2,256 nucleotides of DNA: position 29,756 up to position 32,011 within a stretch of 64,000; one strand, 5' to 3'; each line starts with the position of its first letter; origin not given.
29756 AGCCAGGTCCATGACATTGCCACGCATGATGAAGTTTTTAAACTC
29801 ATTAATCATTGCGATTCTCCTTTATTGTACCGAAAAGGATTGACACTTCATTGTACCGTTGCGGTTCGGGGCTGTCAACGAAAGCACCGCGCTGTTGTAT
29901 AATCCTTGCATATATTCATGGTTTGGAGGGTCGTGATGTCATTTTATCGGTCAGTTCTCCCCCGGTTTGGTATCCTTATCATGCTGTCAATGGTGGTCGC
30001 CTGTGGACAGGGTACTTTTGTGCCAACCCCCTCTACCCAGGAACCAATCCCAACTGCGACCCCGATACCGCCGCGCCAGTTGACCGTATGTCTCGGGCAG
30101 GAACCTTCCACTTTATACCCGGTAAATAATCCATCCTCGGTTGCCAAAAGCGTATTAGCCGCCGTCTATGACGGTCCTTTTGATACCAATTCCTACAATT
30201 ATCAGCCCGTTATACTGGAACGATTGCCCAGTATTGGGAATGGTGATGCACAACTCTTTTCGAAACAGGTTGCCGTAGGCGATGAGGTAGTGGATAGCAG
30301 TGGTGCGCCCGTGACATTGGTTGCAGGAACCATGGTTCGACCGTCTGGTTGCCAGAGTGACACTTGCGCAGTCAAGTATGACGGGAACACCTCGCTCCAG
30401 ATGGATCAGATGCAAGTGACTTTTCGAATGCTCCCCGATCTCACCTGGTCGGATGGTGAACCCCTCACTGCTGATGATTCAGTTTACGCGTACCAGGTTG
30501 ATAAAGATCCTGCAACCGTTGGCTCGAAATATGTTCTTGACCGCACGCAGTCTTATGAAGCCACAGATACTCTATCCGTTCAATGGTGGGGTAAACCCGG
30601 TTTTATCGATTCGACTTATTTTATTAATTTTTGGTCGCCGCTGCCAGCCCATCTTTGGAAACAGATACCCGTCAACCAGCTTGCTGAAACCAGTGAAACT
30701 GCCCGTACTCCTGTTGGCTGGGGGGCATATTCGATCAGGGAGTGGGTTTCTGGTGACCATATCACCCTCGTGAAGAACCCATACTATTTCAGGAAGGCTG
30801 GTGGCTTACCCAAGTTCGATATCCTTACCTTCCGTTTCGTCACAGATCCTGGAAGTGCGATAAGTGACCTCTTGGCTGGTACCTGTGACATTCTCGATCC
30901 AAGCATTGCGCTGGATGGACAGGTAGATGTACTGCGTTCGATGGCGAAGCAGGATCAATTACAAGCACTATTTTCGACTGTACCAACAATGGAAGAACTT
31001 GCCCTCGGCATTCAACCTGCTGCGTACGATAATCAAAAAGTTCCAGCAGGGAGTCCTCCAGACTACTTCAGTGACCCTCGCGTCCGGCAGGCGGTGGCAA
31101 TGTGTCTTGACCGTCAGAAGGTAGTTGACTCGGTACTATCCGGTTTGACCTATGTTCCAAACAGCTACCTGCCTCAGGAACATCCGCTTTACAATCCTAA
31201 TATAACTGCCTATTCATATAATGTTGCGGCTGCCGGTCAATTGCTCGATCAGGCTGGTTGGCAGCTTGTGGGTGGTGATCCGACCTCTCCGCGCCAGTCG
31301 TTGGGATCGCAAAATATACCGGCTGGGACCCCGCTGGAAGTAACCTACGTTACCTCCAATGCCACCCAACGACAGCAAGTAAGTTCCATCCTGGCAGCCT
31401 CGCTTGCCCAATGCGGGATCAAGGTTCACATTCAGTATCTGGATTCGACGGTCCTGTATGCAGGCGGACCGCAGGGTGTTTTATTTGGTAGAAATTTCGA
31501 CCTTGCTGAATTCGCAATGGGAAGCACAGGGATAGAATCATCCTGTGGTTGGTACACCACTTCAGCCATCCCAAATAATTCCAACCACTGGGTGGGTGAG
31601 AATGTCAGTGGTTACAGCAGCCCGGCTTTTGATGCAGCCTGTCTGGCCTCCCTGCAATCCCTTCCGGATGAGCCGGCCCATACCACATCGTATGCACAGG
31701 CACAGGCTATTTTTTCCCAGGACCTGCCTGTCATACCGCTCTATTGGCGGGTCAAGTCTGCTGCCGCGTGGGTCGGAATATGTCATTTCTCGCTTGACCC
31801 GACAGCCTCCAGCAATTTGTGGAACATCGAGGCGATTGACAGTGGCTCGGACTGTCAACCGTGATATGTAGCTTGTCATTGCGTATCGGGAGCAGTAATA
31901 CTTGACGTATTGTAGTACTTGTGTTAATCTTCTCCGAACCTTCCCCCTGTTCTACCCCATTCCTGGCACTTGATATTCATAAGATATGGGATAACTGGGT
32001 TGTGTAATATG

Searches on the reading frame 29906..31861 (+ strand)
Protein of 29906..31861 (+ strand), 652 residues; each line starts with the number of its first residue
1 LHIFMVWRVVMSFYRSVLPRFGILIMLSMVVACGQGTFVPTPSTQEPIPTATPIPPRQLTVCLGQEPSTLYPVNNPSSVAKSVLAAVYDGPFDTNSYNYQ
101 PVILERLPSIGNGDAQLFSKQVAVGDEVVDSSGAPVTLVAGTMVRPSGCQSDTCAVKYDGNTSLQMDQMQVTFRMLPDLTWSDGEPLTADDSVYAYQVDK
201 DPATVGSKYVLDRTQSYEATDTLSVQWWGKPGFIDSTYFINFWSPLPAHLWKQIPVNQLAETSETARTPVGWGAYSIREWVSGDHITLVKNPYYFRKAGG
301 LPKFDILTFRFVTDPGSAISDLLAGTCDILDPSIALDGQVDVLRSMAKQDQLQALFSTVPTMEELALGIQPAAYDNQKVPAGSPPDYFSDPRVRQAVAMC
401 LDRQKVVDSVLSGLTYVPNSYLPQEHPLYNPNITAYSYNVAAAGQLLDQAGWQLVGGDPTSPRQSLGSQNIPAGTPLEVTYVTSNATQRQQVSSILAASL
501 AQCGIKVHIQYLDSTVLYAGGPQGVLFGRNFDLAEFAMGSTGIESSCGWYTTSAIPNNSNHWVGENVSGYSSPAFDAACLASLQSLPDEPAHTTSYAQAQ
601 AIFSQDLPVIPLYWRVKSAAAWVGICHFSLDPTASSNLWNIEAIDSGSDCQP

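Call 3: search_protein_families(library=pfam, proteins=[window:29906-31861:+], max_evalue=1)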
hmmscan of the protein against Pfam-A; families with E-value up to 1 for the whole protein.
window:29906-31861:+ (652 aa): 1 family
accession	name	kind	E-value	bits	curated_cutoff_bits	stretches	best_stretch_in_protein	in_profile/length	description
PF00496.27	SBP_bac_5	-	6.3e-55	187.2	32.4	1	167-522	15-328/368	Bacterial extracellular solute-binding proteins, family 5 Middle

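Call 4: search_protein_families(library=ncbifam, proteins=[window:29906-31861:+], max_evalue=1)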
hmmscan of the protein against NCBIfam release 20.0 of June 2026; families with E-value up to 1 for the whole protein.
window:29906-31861:+ (652 aa): 11 families
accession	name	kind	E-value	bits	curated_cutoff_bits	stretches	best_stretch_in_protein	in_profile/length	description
NF045467.1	Opp4A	equivalog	8.1e-36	123.4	650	2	241-620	178-533/556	oligopeptide ABC transporter substrate-binding protein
TIGR02294.1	nickel_nikA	equivalog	3.3e-20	72.1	393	1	170-519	64-386/501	nickel ABC transporter substrate-binding protein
NF011689.0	PRK15109.1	equivalog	8e-16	57.8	560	1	262-622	205-517/547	ABC transporter substrate-binding protein SapA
NF011684.0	PRK15104.1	equivalog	1.4e-15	57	947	3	167-206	94-133/543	oligopeptide ABC transporter substrate-binding protein OppA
TIGR04028.1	SBP_KPN_01854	hypoth_equivalog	1.4e-13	50.2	468.5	1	165-511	56-381/509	TIGR04028 family ABC transporter substrate-binding protein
NF011942.0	PRK15413.1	equivalog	2.7e-13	49.4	594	1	167-614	84-482/512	glutathione ABC transporter substrate-binding protein GsiB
NF045468.1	Opp5A_nikA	equivalog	7.8e-12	44.4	600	1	262-513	151-369/488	nickel ABC transporter substrate-binding protein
NF007287.0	PRK09755.1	equivalog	4.2e-09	35.8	1098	1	171-205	93-127/535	ABC transporter substrate-binding protein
NF047575.1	opine_bind_CntA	exception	1.7e-06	26.9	800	1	389-514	297-414/535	staphylopine-dependent metal ABC transporter substrate-binding lipoprotein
NF043070.1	DppA_dipep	equivalog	1.8e-05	23.5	1005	1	268-452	206-368/535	dipeptide ABC transporter periplasmic-binding protein DppA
NF043077.1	MMSYN1_0169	equivalog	0.071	11.5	650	1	273-298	321-346/896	oligopeptide ABC transporter substrate-binding protein OppA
